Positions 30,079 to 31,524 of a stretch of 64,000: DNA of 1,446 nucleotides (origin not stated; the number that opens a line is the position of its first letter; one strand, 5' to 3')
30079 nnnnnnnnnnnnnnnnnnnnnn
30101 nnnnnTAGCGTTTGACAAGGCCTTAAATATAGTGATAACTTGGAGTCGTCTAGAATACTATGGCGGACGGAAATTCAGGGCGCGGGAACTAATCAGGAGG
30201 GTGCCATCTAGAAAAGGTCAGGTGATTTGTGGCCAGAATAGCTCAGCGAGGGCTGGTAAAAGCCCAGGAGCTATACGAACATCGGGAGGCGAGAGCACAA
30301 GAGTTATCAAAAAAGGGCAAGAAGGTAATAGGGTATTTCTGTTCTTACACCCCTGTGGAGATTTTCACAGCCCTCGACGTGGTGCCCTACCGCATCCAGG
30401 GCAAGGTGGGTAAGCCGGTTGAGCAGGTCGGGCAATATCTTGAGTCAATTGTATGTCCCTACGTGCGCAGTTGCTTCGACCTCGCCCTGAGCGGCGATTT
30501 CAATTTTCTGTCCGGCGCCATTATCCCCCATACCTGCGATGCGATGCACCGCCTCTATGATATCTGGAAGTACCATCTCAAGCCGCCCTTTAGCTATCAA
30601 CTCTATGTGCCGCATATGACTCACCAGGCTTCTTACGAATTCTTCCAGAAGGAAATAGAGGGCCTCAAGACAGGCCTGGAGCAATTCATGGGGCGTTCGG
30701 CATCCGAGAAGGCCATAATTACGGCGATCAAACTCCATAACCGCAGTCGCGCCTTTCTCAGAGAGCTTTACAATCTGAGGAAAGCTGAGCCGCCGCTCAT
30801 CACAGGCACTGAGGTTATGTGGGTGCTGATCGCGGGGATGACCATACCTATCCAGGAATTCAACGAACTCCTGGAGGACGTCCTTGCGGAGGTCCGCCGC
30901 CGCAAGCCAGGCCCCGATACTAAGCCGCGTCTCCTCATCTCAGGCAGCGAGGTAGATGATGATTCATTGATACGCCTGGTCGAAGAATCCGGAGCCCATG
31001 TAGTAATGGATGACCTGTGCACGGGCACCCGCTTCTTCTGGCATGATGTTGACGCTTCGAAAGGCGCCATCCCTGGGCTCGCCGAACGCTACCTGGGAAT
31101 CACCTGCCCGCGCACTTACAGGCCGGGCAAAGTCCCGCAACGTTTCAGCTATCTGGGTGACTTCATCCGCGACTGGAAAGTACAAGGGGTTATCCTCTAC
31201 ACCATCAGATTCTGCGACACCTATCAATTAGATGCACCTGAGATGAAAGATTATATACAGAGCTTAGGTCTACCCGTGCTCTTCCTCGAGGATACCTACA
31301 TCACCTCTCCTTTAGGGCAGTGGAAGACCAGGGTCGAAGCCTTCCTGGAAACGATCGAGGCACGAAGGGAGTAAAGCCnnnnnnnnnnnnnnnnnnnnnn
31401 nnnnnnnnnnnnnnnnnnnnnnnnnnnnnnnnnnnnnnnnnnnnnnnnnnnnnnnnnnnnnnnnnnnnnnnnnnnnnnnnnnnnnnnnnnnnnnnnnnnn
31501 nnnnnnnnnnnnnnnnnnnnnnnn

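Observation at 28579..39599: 2-Hydroxyacyl-CoA-dehydratase-type gene cluster with OFOR, TPP enzyme, D-2-hydroxyacid dehydrogenase and ferredoxin, but no activator ATPase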

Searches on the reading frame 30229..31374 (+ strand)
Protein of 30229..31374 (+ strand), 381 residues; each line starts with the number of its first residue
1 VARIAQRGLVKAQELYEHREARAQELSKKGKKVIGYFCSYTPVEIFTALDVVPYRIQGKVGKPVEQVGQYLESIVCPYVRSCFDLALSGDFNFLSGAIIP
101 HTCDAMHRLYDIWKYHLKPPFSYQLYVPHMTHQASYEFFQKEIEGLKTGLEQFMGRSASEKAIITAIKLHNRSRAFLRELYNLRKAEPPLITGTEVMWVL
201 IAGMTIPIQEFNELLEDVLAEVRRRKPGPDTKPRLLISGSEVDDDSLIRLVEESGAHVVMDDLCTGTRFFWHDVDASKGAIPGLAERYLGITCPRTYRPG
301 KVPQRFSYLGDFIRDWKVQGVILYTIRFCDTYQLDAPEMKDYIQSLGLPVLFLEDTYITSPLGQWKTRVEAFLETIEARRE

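Call 3: search_protein_families(library=pfam, proteins=[window:30229-31374:+])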
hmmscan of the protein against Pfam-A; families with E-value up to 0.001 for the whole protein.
window:30229-31374:+ (381 aa): 2 families
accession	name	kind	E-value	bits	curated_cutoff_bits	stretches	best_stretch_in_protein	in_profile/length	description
PF06050.19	HGD-D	-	2.7e-94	317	28.4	1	38-376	1-342/342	2-hydroxyglutaryl-CoA dehydratase, D-component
PF08518.16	GIT_SHD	-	0.00058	19.9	21.1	0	207-225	9-27/29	Spa2 homology domain (SHD) of GIT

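Call 4: search_protein_families(library=ncbifam, proteins=[window:30229-31374:+])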
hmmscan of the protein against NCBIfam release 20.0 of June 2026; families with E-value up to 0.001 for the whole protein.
window:30229-31374:+ (381 aa): 5 families
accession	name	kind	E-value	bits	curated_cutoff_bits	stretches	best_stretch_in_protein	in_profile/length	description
NF040772.1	double_cubane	equivalog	9.1e-70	235.5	350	1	14-376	3-372/372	double-cubane-cluster-containing anaerobic reductase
TIGR03190.1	benz_CoA_bzdN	equivalog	2.1e-57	194.6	453.8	1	13-377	8-372/377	benzoyl-CoA reductase, bzd-type, subunit N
NF052456.1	HyiscapDhHadC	equivalog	3.5e-48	164.4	700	1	24-375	20-371/372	(R)-2-hydroxyisocaproyl-CoA dehydratase subunit beta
TIGR02263.1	benz_CoA_red_C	equivalog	5.1e-46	157.4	421.15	1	20-351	19-355/380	benzoyl-CoA reductase subunit C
TIGR03191.1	benz_CoA_bzdO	equivalog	4.6e-05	22.8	448.6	0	311-380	355-427/430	benzoyl-CoA reductase, bzd-type, subunit O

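Call 11: find_encoding_contigs(protein=window:30229-31374:+, flank=10000, max_places=6)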
Protein window:30229-31374:+ (381 aa): 1 contig read that carries it; 1 place shown.
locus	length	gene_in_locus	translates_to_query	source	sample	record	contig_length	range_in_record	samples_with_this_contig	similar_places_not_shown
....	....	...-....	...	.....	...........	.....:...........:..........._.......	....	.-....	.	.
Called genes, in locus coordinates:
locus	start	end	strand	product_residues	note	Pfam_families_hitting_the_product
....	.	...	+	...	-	?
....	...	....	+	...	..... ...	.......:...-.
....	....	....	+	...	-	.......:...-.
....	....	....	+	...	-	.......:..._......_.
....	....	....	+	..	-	?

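Call 12: find_homologous_proteins(query=window:30229-31374:+, max_evalue=1e-10)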
Query window:30229-31374:+ (381 aa): 903 proteins with E <= 1e-10 among 4657 candidates; the best 120 are listed.
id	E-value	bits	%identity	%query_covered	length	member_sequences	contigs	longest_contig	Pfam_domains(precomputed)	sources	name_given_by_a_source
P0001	1.1e-235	800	90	100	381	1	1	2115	PF06050.20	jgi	-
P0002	2.8e-235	799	89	100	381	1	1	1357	PF06050.20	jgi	-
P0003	2.3e-234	796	89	100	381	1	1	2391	PF06050.20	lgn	-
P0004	6.6e-231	784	87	100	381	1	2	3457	PF06050.20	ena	-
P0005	1.3e-230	783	86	100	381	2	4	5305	PF06050.20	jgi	jgi:bzd-type benzoyl-CoA reductase N subunit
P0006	1.3e-230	783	87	100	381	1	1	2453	PF06050.20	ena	-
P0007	1.4e-230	783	87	100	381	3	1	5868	PF06050.20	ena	-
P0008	1.9e-230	783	87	100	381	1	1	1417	PF06050.20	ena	-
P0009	3.2e-230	782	87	100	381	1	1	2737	PF06050.20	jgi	-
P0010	6.0e-229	778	87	100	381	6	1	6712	PF06050.20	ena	-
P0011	7.9e-229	778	87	100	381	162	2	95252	PF06050.20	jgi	jgi:benzoyl-CoA reductase subunit C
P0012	1.4e-228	777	87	100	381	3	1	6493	PF06050.20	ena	-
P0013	2.3e-228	776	86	100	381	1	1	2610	PF06050.20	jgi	jgi:benzoyl-CoA reductase subunit C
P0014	6.1e-228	775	87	100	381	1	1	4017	PF06050.20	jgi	jgi:benzoyl-CoA reductase subunit C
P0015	1.9e-227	773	86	100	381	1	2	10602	PF06050.20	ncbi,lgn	-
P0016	3.0e-226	769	86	100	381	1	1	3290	PF06050.20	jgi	jgi:benzoyl-CoA reductase subunit C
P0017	1.1e-225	767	86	100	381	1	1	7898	PF06050.20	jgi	jgi:benzoyl-CoA reductase subunit C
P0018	8.3e-224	761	84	100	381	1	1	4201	PF06050.20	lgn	-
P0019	1.4e-223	760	85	100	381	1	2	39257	PF06050.20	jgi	jgi:benzoyl-CoA reductase subunit C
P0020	3.7e-222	756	84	100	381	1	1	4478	PF06050.20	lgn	-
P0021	3.9e-222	755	84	100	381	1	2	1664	PF06050.20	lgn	-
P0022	1.5e-221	754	84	100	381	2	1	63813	PF06050.20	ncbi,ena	-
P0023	2.4e-218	743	82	100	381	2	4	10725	PF06050.20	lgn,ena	-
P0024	3.5e-215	733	82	100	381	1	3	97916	PF06050.20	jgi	jgi:benzoyl-CoA reductase subunit C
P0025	6.5e-214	728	81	100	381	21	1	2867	PF06050.20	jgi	jgi:bzd-type benzoyl-CoA reductase N subunit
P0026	5.7e-211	719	79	100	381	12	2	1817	PF06050.20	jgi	jgi:benzoyl-CoA reductase subunit C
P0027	6.1e-205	699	88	89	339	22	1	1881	PF06050.20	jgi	jgi:bzd-type benzoyl-CoA reductase N subunit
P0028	6.7e-203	692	76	100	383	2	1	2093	PF06050.20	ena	-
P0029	8.3e-202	689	77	100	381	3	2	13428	PF06050.20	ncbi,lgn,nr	ncbi:MAG: 2-hydroxyacyl-CoA dehydratase [Chloroflexi bacterium]|nr:2-hydroxyacyl-CoA dehydratase [Ch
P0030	1.4e-194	665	73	100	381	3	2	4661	PF06050.20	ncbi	-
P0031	5.3e-193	660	86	85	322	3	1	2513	PF06050.20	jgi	-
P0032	3.5e-187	640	70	100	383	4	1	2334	PF06050.20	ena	-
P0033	2.7e-186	638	69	100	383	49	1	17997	PF06050.20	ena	-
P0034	7.6e-185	633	70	100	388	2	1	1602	PF06050.20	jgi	jgi:benzoyl-CoA reductase subunit C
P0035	2.9e-184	631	70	100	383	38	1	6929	PF06050.20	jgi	-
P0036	3.4e-184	631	70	99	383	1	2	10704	PF06050.20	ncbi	ncbi:MAG: 2-hydroxyacyl-CoA dehydratase family protein [Dehalococcoidia bacterium]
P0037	4.1e-184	630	86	82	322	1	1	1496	PF06050.20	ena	-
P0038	4.8e-183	627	69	100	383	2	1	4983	PF06050.20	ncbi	-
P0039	1.1e-180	619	69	100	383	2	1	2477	PF06050.20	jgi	-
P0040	2.9e-180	618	68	100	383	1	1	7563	PF06050.20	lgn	-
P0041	4.5e-180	617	68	100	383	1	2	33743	PF06050.20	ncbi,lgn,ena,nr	ncbi:MAG TPA: 2-hydroxyacyl-CoA dehydratase [Dehalococcoidia bacterium]|nr:2-hydroxyacyl-CoA dehydra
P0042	5.3e-180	617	68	99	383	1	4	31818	PF06050.20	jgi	-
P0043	1.8e-178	612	69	100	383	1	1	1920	PF06050.20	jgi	jgi:benzoyl-CoA reductase subunit C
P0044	8.8e-178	609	67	100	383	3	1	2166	PF06050.20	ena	-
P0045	4.9e-177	607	67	100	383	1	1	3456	PF06050.20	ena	-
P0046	5.9e-177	607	68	100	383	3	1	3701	PF06050.20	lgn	-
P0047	2.1e-176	605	68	100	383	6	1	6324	PF06050.20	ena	-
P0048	1.1e-175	603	66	100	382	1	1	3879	PF06050.20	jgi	jgi:benzoyl-CoA reductase subunit C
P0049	2.9e-175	601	67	100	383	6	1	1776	PF06050.20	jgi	jgi:bzd-type benzoyl-CoA reductase N subunit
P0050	3.8e-175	601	67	100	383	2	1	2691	PF06050.20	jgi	jgi:benzoyl-CoA reductase subunit C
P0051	1.2e-174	599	66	99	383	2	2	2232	PF06050.20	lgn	-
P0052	2.8e-174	598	67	98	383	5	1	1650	PF06050.20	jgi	-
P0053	6.3e-174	597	67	99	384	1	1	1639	PF06050.20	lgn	-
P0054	1.1e-173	596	65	100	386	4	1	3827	PF06050.20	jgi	-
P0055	1.6e-173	596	66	100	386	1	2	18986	PF06050.20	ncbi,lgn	-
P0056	3.4e-173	594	66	99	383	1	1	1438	PF06050.20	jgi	jgi:benzoyl-CoA reductase subunit C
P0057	7.4e-173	593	68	98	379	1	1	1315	PF06050.20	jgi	jgi:bzd-type benzoyl-CoA reductase N subunit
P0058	7.1e-172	590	65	99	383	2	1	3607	PF06050.20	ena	-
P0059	7.9e-172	590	66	99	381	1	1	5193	PF06050.20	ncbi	-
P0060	3.7e-171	588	66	99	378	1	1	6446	PF06050.20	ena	-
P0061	6.3e-171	587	65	100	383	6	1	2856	PF06050.20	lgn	-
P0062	1.8e-170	585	66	99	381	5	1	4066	PF06050.20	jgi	jgi:benzoyl-CoA reductase subunit C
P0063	8.8e-170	583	65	100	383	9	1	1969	PF06050.20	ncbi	-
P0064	8.8e-169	580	65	99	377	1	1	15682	PF06050.20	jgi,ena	-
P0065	5.2e-168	577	63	97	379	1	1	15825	PF06050.20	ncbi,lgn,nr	ncbi:MAG: 2-hydroxyacyl-CoA dehydratase [Dehalococcoidia bacterium]|nr:2-hydroxyacyl-CoA dehydratase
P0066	5.5e-165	567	62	99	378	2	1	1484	PF06050.20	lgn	-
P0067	1.3e-162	560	71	87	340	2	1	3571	PF06050.20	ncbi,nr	ncbi:MAG: 2-hydroxyacyl-CoA dehydratase family protein [Dehalococcoidia bacterium]|nr:2-hydroxyacyl-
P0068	9.2e-162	557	61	100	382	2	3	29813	PF06050.20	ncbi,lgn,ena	-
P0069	7.8e-159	547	61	100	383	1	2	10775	PF06050.20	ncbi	-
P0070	9.5e-159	547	70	87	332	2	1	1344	PF06050.20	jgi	jgi:benzoyl-CoA reductase/2-hydroxyglutaryl-CoA dehydratase subunit BcrC/BadD/HgdB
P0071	2.4e-156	539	69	88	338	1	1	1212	PF06050.20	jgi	jgi:benzoyl-CoA reductase/2-hydroxyglutaryl-CoA dehydratase subunit BcrC/BadD/HgdB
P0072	1.6e-155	536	59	100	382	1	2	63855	PF06050.20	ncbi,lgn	-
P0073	3.5e-150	519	76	76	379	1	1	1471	PF06050.20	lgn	-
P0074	6.2e-149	515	90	66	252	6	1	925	PF06050.20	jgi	jgi:benzoyl-CoA reductase subunit C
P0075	2.5e-147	509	56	99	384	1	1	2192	PF06050.20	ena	-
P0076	3.1e-143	496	87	66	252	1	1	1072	PF06050.20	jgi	-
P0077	4.2e-137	476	53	97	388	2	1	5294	PF06050.20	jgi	jgi:bzd-type benzoyl-CoA reductase N subunit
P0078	5.3e-137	475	55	99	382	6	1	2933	PF06050.20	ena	-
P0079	1.4e-136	474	55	97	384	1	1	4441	PF06050.20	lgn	-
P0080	2.7e-136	473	55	98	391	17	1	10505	PF06050.20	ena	-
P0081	1.2e-134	468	51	98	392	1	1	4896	PF06050.20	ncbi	-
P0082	6.0e-134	465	53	97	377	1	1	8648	PF06050.20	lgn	-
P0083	8.4e-134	465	52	97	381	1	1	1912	PF06050.20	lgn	-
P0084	1.4e-131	457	54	99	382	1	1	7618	PF06050.20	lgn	-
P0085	1.7e-131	457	53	97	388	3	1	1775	PF06050.20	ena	-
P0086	2.5e-131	457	52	97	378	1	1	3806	PF06050.20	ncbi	-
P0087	4.0e-131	456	51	96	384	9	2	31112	PF06050.20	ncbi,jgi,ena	-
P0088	5.5e-131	455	50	99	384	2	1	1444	PF06050.20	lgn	-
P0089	7.0e-131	455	52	96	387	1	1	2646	PF06050.20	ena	-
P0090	1.8e-130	454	54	97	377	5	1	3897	PF06050.20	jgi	-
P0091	4.2e-130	453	52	97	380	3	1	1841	PF06050.20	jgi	-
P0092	6.4e-130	452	52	99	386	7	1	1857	PF06050.20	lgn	-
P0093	1.1e-128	448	52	97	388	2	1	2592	PF06050.20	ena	-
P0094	1.2e-128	448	52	96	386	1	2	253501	PF06050.20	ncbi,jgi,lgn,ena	-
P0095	1.3e-128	448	54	95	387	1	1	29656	PF06050.20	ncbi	ncbi:MAG: 2-hydroxyacyl-CoA dehydratase family protein [Chloroflexota bacterium]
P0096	8.7e-128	445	52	98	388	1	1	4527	PF06050.20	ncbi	-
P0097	8.2e-127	442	51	99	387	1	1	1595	PF06050.20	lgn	-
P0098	9.8e-127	441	51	95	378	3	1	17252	PF06050.20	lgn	-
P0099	1.5e-126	441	50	97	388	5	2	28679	PF06050.20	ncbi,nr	ncbi:MAG: 2-hydroxyacyl-CoA dehydratase family protein [Desulfatiglans sp.]|nr:2-hydroxyacyl-CoA deh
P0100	6.5e-126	439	51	97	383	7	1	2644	PF06050.20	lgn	-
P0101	7.6e-126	439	51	96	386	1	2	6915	PF06050.20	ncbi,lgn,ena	-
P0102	8.5e-126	438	51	97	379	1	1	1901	PF06050.20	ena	-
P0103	9.2e-126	438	51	97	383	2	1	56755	PF06050.20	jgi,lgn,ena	-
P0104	4.9e-125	436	51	98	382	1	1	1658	PF06050.20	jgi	-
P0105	7.9e-125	435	50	97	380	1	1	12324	PF06050.20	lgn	-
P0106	9.1e-125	435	52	96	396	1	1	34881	PF06050.20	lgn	-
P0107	1.0e-124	435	50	97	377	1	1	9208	PF06050.20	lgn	-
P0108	1.0e-124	435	50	97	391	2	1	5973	PF06050.20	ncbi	-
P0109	1.1e-124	435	49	95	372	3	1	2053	PF06050.20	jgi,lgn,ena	-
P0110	1.1e-124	435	50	98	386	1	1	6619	PF06050.20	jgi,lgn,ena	-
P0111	2.6e-124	433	51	97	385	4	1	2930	PF06050.20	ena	-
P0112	3.9e-124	433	51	96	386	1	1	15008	PF06050.20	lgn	-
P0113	4.7e-124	433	50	97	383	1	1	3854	PF06050.20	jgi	-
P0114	1.8e-123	431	49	97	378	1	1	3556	PF06050.20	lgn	-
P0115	2.6e-123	430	50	97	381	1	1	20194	PF06050.20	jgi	-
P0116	9.4e-123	428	50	97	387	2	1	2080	PF06050.20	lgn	-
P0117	2.0e-122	427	51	98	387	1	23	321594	PF06050.20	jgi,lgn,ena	jgi:bzd-type benzoyl-CoA reductase N subunit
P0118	2.9e-122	427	51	98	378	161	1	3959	PF06050.20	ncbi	-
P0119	3.4e-122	427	51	97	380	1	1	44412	PF06050.20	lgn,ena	-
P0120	5.3e-122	426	50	95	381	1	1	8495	PF06050.20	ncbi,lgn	-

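Call 14: find_related_loci(query=A1, collection=genome_contigs, flank=10000)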
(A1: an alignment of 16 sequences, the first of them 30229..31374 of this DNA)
Query A1 (381 aa) in genome_contigs; peptide patterns used: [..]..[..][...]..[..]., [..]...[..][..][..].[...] (x = any residue, [..] = any of these).
118 stretches matched a pattern; 80 encode a relative of the query (tblastn E <= 1e-3); 79 distinct loci.
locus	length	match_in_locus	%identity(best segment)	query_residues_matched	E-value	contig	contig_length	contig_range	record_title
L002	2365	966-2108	88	1-381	0e+0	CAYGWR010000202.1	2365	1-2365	MAG TPA_asm: uncultured Dehalococcoidia bacterium isolate ERP119294_co1_277 genome assembly, contig: NODE_95175_length_2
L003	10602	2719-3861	86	1-381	0e+0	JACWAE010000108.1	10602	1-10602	MAG: Dehalococcoidia bacterium isolate B_CHL_03 k141_191117, whole genome shotgun sequence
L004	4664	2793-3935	85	1-381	0e+0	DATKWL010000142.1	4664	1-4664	MAG TPA_asm: Dehalococcoidia bacterium isolate SMAG_U14162 k141_123549, whole genome shotgun sequence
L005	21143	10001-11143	84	1-381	0e+0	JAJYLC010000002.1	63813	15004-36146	MAG: Chloroflexi bacterium isolate DBS2-1.bin62 NODE_748_length_63813_cov_1.374949, whole genome shotgun sequence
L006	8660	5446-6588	80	1-381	0e+0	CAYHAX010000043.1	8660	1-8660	MAG TPA_asm: uncultured Dehalococcoidia bacterium isolate ERP119294_co2_375 genome assembly, contig: k141_4527394, whole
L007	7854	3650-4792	76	1-381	0e+0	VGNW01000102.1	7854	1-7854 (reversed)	MAG: Chloroflexi bacterium isolate M_DeepCast_200m_m2_194 M_DeepCast_200m_m2_194_Ga0194113_10018260, whole genome shotgu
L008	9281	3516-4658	70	1-380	0e+0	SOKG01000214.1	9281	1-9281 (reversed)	MAG: Dehalococcoidia bacterium isolate E44_bin56 NODE_3456_length_9281_cov_6.334273, whole genome shotgun sequence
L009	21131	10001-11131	70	1-376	0e+0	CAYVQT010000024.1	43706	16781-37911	MAG TPA_asm: uncultured Dehalococcoidia bacterium isolate binchicken_co334_130 genome assembly, contig: NODE_1313_length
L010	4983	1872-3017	68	1-381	0e+0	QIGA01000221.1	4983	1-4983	MAG: Chloroflexi bacterium isolate SZUA-161 Ga0063294_10016435, whole genome shotgun sequence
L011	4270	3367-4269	88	1-301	0e+0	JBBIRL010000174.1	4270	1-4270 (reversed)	MAG: Dehalococcoidia bacterium isolate CYF170214_bin_349 NODE_20336_length_4270_cov_4.745433, whole genome shotgun seque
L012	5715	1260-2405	68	1-381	0e+0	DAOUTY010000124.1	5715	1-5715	MAG TPA_asm: Chloroflexota bacterium isolate CSMAG_809 CSMAG_809_k141_732433_length_5715_cov_12.0814, whole genome shotg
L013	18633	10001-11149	69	1-381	0e+0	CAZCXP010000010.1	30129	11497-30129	MAG TPA_asm: uncultured Dehalococcoidia bacterium isolate binchicken_co89_461 genome assembly, contig: NODE_2272_length_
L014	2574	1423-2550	68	6-380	0e+0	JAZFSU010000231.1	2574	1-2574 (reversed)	MAG: Dehalococcoidia bacterium isolate BS2bin.16 BS2bin.16_231, whole genome shotgun sequence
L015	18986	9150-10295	66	1-381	9e-178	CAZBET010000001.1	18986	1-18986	MAG TPA_asm: uncultured Dehalococcoidia bacterium isolate binchicken_co91_409 genome assembly, contig: NODE_3199_length_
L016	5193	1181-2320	66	1-379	0e+0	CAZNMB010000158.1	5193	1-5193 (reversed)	MAG TPA_asm: uncultured Dehalococcoidia bacterium isolate binchicken_co150_534 genome assembly, contig: NODE_47980_lengt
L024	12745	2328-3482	52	4-380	2e-137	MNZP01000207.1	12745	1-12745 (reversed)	MAG: Syntrophaceae bacterium CG2_30_49_12 cg2_3.0_scaffold_4636_c, whole genome shotgun sequence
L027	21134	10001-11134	50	8-377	5e-133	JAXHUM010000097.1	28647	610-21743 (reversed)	MAG: Thermodesulfobacteriota bacterium isolate MAG51_tar_biofilm MAG51_97, whole genome shotgun sequence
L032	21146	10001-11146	67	1-381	0e+0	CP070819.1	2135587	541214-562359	MAG: Dehalococcoidia bacterium isolate bin1158 chromosome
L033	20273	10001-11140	49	6-376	3e-118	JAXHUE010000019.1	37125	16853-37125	MAG: Chloroflexota bacterium isolate MAG43_tar_biofilm MAG43_19, whole genome shotgun sequence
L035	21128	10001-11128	46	6-374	2e-116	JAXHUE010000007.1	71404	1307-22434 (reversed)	MAG: Chloroflexota bacterium isolate MAG43_tar_biofilm MAG43_7, whole genome shotgun sequence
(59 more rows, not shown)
